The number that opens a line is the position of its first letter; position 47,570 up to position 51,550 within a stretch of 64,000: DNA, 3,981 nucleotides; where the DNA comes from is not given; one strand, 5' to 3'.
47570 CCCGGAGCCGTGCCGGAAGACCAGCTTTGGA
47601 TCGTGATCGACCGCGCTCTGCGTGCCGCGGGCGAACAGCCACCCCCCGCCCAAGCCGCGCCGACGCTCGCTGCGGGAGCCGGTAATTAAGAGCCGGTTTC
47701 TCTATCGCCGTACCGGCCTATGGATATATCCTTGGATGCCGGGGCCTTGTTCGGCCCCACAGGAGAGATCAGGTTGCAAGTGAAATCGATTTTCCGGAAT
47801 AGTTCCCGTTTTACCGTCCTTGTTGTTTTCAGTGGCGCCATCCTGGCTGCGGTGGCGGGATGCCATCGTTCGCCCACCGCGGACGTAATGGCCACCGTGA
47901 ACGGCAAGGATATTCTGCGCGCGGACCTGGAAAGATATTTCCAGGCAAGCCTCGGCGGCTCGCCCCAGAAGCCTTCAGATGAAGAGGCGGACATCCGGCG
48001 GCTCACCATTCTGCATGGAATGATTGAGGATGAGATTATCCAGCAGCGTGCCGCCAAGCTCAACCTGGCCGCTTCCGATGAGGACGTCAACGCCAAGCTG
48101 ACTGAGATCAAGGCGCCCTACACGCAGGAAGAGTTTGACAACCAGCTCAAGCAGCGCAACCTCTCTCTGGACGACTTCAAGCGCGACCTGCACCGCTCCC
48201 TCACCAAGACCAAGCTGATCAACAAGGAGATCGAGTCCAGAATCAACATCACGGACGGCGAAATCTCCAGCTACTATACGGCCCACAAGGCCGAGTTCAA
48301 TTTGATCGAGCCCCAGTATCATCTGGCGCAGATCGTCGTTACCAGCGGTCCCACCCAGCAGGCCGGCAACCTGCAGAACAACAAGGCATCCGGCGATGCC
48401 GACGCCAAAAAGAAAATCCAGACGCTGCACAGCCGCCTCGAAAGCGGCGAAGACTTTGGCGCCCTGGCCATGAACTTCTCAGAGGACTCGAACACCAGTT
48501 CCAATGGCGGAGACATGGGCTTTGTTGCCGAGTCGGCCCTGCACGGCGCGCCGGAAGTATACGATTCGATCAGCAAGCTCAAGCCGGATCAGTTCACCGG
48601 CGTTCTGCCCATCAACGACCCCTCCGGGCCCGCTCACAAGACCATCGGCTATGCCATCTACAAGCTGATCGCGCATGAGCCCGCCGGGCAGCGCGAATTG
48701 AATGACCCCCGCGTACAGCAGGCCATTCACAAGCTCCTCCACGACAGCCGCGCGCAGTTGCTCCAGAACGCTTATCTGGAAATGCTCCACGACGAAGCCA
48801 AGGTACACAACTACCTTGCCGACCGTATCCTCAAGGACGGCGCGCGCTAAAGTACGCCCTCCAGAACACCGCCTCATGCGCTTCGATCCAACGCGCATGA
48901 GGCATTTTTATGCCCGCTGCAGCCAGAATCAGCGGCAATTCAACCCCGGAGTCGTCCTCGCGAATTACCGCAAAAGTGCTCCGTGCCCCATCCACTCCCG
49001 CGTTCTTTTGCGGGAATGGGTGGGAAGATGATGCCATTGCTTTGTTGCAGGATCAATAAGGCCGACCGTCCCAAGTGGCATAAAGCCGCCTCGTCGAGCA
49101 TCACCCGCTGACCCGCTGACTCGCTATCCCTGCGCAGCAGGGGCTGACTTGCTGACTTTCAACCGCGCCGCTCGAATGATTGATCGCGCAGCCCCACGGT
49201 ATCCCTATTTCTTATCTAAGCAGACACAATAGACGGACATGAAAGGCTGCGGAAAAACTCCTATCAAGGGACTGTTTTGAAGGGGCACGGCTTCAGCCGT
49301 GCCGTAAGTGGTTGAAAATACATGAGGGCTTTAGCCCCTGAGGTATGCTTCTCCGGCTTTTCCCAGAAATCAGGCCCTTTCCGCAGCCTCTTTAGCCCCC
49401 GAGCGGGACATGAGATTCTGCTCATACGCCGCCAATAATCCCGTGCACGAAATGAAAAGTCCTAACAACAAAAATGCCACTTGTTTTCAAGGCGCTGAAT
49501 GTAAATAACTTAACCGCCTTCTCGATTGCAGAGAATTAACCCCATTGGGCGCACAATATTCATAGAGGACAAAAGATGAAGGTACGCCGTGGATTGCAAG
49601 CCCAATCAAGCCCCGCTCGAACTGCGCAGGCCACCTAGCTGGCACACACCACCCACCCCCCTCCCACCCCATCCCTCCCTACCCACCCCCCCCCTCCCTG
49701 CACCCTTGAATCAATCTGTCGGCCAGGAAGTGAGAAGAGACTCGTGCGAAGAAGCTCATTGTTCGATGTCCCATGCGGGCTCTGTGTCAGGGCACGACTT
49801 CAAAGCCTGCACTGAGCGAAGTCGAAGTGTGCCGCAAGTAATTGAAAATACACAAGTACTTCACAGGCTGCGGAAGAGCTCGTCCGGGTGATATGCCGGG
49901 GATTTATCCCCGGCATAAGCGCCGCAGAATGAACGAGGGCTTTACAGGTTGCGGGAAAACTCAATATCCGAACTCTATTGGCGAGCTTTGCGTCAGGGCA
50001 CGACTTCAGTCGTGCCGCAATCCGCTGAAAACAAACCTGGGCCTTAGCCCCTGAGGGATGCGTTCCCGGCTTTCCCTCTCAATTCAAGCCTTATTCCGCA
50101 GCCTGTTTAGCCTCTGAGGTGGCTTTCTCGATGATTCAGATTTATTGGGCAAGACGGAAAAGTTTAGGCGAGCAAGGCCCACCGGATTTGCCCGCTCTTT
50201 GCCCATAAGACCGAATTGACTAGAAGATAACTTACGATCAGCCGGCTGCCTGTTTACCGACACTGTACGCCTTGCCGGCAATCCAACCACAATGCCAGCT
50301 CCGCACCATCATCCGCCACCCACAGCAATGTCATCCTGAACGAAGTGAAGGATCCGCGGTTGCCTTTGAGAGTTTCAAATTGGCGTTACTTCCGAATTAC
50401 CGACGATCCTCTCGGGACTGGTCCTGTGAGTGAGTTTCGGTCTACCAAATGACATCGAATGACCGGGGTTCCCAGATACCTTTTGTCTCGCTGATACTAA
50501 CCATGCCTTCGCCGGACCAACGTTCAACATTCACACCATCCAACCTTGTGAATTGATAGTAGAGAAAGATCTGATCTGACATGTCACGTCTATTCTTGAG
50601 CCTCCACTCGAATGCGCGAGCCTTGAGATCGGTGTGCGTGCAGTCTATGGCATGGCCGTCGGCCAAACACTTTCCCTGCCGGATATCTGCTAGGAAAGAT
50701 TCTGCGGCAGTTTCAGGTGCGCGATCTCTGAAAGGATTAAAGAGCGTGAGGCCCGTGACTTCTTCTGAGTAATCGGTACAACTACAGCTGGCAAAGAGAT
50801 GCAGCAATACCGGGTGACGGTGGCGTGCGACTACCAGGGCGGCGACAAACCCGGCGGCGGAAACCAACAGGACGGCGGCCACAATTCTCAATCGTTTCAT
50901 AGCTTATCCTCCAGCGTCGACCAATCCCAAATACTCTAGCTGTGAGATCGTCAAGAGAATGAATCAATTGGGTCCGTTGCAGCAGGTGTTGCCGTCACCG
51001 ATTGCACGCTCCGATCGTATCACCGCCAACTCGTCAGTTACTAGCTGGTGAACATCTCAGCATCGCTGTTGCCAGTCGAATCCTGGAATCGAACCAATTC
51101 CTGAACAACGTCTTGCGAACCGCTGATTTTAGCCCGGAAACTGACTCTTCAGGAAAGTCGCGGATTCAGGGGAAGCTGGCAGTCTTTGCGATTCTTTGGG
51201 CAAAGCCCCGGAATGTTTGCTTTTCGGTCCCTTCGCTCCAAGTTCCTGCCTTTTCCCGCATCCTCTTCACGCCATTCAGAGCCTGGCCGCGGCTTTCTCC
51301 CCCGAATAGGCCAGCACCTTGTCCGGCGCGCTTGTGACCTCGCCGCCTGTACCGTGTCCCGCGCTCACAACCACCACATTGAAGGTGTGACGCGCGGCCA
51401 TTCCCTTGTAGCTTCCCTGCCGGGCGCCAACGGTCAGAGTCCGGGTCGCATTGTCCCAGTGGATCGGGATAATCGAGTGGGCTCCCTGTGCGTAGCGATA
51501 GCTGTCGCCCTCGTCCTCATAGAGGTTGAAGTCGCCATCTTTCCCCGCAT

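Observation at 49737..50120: Russian-doll MITE stack: elements inserting into the same palindrome of their own family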

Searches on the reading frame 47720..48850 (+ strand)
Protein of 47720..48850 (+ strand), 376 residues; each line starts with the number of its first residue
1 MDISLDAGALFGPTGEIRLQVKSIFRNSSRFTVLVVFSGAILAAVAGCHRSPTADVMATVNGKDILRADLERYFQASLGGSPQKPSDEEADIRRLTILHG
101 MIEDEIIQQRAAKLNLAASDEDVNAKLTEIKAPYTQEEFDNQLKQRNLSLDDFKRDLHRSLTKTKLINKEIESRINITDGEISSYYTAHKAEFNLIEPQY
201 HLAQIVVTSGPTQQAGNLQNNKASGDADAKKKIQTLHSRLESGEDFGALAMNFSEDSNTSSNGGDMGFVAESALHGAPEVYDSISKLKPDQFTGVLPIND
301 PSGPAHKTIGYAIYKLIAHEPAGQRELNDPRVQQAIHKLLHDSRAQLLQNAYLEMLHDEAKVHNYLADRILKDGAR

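Call 13: search_protein_families(library=pfam, proteins=[window:47720-48850:+], max_evalue=0.01)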
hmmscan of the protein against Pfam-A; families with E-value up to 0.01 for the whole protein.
window:47720-48850:+ (376 aa): 6 families
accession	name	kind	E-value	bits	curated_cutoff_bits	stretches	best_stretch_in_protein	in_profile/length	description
PF13624.11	SurA_N_3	-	1.5e-14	54.6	27.2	1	24-166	4-161/162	SurA-like N-terminal domain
PF00639.27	Rotamase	-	1.7e-11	45.4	21.7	1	222-316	11-95/97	PPIC-type PPIASE domain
PF13616.12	Rotamase_3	-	1.9e-09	38.5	22.5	1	219-273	26-80/116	PPIC-type PPIASE domain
PF13623.11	SurA_N_2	-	6.2e-09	36.3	28.5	1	33-142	19-132/145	SurA-like N-terminal domain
PF13145.12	Rotamase_2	-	1.3e-07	32.9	27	1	177-328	1-117/121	PPIC-type PPIASE domain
PF09312.16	SurA_N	-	4.8e-05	23.9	30.8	1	56-160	4-111/118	SurA N-terminal domain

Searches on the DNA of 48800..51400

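Call 25: search_rna_families(source=window, start=48800, end=51400, threshold=evalue, max_evalue=1)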
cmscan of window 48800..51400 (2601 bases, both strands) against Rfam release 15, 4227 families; matches with E-value up to 1: 1.
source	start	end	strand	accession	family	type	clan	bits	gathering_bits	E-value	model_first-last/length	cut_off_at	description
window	51160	51300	-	RF01953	SOX2OT_exon3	Gene; lncRNA;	-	14.2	70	0.51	1-276/276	no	SOX2 overlapping transcript exon 3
